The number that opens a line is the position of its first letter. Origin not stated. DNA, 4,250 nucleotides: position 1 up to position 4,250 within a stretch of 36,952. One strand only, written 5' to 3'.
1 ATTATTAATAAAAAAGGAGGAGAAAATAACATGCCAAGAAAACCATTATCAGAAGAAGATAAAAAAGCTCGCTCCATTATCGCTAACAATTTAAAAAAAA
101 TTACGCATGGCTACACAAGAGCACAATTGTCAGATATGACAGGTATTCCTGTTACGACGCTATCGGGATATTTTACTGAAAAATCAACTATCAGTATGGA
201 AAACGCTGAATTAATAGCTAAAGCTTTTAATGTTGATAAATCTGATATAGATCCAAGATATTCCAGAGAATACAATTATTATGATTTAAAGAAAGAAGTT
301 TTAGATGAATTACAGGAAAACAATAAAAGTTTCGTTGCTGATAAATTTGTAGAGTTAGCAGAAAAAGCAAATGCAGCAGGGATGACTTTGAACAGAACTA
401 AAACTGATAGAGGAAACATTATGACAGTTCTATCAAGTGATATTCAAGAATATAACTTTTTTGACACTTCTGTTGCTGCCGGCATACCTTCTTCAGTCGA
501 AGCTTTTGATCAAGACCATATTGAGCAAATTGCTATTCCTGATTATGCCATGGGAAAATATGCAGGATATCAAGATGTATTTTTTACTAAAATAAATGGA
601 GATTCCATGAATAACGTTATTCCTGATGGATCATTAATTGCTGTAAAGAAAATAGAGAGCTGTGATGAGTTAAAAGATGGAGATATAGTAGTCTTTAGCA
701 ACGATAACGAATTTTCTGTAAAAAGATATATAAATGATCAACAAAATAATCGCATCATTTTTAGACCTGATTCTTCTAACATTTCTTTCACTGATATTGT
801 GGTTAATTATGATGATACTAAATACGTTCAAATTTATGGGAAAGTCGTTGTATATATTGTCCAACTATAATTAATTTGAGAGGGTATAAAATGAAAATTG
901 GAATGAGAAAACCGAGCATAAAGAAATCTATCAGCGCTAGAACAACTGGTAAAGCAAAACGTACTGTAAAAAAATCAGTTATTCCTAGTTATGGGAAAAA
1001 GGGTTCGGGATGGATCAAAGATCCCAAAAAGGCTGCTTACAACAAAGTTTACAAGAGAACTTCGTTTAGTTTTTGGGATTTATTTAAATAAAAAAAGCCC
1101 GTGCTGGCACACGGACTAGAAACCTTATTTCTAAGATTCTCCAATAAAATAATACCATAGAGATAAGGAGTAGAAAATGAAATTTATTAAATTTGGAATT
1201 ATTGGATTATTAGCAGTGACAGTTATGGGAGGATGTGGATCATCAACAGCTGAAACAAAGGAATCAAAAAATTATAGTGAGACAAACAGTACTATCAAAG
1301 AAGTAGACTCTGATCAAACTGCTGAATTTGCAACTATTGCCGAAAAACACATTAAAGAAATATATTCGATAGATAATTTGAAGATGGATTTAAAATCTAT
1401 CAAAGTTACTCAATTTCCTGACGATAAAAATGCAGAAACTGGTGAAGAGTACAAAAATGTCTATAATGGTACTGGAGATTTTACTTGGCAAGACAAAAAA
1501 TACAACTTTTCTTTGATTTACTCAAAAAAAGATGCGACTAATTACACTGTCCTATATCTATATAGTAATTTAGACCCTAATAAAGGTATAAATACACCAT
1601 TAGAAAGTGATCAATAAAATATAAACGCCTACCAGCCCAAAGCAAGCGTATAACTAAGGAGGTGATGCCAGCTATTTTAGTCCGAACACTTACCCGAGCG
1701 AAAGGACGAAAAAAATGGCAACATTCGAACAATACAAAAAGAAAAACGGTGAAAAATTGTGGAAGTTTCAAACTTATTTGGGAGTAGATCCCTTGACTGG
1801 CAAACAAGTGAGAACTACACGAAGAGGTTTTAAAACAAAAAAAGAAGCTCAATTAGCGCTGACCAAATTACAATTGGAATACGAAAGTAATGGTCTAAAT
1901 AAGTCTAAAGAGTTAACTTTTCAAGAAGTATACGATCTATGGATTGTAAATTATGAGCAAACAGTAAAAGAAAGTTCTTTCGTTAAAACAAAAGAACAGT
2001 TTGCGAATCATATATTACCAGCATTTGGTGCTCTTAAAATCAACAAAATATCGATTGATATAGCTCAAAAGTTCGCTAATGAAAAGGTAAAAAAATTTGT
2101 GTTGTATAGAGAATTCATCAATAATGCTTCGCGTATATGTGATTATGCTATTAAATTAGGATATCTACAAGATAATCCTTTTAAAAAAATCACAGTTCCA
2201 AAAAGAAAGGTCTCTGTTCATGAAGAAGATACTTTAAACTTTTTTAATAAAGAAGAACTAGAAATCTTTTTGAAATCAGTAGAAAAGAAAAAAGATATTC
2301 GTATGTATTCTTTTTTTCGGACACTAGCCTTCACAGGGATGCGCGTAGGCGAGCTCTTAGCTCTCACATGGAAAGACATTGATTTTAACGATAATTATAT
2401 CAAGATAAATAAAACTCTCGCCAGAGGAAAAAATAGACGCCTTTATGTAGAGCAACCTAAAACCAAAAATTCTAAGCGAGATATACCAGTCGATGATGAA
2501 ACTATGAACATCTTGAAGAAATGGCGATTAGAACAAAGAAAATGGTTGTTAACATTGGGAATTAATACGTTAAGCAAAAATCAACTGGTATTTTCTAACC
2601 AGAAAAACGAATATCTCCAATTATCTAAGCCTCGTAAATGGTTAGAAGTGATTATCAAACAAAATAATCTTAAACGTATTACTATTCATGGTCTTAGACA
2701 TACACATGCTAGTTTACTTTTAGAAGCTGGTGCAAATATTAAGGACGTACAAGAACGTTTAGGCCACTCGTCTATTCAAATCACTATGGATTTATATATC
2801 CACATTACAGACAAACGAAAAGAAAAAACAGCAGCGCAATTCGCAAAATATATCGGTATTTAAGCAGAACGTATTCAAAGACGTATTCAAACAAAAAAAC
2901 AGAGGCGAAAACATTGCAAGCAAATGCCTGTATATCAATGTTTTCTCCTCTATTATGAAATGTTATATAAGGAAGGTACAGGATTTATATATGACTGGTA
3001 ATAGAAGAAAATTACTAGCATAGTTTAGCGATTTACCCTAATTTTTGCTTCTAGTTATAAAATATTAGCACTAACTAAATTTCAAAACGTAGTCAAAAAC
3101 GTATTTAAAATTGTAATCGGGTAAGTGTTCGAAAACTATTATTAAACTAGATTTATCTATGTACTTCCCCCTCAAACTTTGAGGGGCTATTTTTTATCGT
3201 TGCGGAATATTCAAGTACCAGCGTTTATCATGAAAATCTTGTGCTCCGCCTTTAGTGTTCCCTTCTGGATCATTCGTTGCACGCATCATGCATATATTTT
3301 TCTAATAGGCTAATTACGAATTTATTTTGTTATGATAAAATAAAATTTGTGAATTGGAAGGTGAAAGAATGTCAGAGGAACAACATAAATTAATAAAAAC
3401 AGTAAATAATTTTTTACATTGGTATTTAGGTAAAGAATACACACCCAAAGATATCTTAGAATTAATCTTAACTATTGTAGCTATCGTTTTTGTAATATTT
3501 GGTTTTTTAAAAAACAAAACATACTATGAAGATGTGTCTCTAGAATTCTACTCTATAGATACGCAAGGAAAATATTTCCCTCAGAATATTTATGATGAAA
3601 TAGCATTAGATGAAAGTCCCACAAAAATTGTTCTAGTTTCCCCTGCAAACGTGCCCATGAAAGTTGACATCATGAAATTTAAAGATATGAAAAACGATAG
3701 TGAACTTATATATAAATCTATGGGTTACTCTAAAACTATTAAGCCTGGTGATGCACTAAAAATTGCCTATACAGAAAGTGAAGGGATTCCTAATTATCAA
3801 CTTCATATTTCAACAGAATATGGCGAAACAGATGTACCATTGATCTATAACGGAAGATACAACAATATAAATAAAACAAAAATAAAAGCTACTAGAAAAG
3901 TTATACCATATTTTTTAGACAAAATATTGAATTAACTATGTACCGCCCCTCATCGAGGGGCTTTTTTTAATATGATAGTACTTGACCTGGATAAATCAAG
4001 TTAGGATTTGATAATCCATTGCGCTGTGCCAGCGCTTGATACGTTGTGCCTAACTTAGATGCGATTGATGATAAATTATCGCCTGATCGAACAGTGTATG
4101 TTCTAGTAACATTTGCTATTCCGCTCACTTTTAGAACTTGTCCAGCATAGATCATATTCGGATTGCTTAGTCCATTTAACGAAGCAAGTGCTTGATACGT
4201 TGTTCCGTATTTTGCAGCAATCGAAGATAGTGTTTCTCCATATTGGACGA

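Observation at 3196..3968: Self-contained + strand membrane-protein cassette wedged between attP and the endolysin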

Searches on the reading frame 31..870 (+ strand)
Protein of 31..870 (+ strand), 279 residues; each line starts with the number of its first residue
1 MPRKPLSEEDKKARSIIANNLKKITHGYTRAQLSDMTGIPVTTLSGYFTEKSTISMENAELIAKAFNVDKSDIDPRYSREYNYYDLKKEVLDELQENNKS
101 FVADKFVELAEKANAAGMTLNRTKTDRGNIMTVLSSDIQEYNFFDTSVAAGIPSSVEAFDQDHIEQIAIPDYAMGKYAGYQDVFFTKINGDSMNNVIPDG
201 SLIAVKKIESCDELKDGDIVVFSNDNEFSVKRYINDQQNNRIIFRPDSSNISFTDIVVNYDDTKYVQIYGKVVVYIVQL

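Call 34: search_protein_families(library=pfam, proteins=[window:31-870:+], max_evalue=0.01)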
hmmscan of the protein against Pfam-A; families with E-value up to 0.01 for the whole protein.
window:31-870:+ (279 aa): 4 families
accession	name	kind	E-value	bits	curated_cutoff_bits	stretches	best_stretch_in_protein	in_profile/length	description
PF00717.28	Peptidase_S24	-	1.7e-16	60.4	23.3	1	146-273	4-116/116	Peptidase S24-like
PF01381.28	HTH_3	-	6.5e-10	39.3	23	1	26-71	8-53/55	Helix-turn-helix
PF13443.12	HTH_26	-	1.9e-05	25.3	22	1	25-73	8-57/63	Cro/C1-type HTH DNA-binding domain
PF10502.14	Peptidase_S26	-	0.00039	20.9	22.9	1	186-231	26-75/168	Signal peptidase, peptidase S26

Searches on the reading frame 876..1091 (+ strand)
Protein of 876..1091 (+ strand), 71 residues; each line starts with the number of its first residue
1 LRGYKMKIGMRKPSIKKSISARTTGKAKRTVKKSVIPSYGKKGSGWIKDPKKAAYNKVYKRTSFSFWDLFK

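Call 34: search_protein_families(library=pfam, proteins=[window:876-1091:+], max_evalue=0.01)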
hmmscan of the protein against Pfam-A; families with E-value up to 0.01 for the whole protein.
window:876-1091:+ (71 aa): 0 families

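Call 55: search_protein_families(library=phrogs, proteins=[window:876-1091:+], max_evalue=0.001)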
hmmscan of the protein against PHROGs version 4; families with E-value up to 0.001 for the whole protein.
window:876-1091:+ (71 aa): 5 families
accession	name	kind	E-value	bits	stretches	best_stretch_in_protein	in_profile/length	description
phrog_10934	-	unknown function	1.5e-31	109.5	1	6-71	1-66/103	-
phrog_3374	-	unknown function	2.8e-31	110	1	6-71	1-66/268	-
phrog_29766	-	unknown function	2.6e-26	93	1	6-71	1-66/149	-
phrog_4721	-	unknown function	3.2e-25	90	1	6-71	1-66/304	-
phrog_17596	-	unknown function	3.6e-06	27.8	1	39-65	2-28/196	-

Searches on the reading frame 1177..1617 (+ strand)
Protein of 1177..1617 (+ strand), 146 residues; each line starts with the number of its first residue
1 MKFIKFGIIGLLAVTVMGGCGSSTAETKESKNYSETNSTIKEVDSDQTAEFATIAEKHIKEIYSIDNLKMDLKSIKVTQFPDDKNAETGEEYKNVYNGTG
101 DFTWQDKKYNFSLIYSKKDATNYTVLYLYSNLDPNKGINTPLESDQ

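Call 34: search_protein_families(library=pfam, proteins=[window:1177-1617:+], max_evalue=0.01)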
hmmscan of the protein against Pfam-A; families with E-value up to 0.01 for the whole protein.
window:1177-1617:+ (146 aa): 0 families

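Call 55: search_protein_families(library=phrogs, proteins=[window:1177-1617:+], max_evalue=0.001)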
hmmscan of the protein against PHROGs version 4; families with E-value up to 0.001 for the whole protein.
window:1177-1617:+ (146 aa): 1 family
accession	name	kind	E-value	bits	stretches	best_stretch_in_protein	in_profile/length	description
phrog_1717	-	unknown function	0.00066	20.5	1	2-85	3-86/176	-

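Call 56: search_protein_families(library=ncbifam, proteins=[window:1177-1617:+], max_evalue=1)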
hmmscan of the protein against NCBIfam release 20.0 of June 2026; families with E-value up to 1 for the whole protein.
window:1177-1617:+ (146 aa): 3 families
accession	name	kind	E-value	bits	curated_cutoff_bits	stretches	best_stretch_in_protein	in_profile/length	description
NF058647.1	lipo_LytA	equivalog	0.0014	18.8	110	1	5-72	3-68/107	acidic lipoprotein LytA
TIGR02898.1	spore_YhcN_YlaJ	subfamily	0.0091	16.3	99.75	1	9-69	4-70/158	YhcN/YlaJ family sporulation lipoprotein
NF041193.1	lipo_SP0191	subfamily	0.02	14.9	75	1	5-59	3-56/190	SP0191 family lipoprotein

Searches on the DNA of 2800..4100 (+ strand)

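Call 9: search_dna_similar(query=window:2860-4000:+, collection=phages, mode=near)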
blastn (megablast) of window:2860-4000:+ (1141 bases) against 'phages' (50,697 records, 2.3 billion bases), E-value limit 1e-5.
Records with a match: 1; places in all: 1; records where one place covers at least 80% of the query: 0.
Best place of each record, by identity: 80-90% 1.
By first word of the organism name: Enterococcus 1.
By host as written in the record: Enterococcus faecium 4995/20 1.
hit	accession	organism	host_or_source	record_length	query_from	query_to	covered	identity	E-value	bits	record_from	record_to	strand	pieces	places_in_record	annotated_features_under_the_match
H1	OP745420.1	Enterococcus phage 4995_2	Enterococcus faecium 4995/20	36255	322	459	12%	87.0%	8e-35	154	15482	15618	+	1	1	record has no annotation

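Call 63: search_rna_families(source=window, start=2800, end=4100, threshold=evalue, max_evalue=1)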
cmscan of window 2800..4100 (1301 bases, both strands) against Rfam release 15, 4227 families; matches with E-value up to 1: 1.
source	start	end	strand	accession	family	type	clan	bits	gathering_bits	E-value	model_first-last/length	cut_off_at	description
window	2891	2967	-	RF01896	mir-142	Gene; miRNA;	-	18.9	57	0.94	1-85/85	no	mir-142 microRNA precursor family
